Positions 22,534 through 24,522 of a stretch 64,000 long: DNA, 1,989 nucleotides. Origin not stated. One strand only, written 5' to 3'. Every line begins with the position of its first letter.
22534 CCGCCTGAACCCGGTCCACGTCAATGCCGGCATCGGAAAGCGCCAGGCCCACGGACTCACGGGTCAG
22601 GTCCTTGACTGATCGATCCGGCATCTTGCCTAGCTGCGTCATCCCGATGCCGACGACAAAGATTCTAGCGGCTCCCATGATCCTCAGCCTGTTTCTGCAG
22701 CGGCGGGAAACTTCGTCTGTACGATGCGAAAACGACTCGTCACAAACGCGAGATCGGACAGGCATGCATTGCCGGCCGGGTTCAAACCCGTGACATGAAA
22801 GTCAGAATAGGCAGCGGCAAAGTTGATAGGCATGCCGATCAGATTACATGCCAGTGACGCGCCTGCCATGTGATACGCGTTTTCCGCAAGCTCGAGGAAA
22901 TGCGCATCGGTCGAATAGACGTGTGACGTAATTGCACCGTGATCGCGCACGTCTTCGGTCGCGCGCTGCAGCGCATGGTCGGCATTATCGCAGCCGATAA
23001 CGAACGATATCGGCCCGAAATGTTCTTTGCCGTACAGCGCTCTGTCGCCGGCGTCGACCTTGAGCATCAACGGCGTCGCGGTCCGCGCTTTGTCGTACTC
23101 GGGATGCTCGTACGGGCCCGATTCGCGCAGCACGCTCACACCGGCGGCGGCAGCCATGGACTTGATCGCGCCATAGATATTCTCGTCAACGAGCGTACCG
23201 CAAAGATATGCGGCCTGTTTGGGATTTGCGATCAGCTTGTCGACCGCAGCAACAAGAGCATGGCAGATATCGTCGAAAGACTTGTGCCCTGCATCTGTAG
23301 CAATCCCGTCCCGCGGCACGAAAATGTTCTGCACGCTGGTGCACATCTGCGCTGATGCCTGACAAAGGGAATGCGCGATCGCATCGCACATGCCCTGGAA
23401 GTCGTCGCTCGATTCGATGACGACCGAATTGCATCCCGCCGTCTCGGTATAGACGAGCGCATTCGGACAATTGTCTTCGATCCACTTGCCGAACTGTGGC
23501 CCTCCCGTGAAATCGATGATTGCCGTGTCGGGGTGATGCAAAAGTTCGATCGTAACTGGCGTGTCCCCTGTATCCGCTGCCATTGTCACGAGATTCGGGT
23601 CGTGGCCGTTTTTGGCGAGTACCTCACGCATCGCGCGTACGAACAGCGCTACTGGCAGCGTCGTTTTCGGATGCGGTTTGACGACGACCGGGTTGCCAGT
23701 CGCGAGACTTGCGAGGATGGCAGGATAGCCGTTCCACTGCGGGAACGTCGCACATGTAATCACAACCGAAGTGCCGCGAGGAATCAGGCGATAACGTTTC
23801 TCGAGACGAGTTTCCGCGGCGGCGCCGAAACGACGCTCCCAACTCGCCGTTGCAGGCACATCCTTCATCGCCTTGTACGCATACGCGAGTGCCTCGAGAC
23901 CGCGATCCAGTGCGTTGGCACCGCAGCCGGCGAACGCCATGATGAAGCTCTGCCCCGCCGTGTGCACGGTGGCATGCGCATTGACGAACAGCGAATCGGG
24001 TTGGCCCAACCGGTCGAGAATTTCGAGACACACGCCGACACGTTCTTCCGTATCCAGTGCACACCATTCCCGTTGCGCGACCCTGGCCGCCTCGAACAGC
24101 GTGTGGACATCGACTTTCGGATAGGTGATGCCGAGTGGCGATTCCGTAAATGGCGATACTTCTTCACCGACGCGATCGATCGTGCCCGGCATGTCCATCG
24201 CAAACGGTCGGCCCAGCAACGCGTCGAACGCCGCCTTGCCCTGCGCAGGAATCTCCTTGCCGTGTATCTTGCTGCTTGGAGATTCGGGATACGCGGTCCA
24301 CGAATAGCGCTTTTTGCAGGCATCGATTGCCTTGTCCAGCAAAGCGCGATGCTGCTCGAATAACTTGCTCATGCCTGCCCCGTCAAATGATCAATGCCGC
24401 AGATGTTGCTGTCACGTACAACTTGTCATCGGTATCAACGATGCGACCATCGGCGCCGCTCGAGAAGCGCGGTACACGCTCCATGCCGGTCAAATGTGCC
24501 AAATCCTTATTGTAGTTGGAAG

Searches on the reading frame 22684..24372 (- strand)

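Call 12: search_protein_families(library=pfam, proteins=[window:22684-24372:-], max_evalue=0.00001)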
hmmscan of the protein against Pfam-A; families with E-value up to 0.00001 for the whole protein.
window:22684-24372:- (562 aa): 1 family
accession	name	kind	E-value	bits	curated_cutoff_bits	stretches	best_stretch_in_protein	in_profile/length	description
PF00171.27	Aldedh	-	7e-34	117.6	23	1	72-489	12-404/461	Aldehyde dehydrogenase family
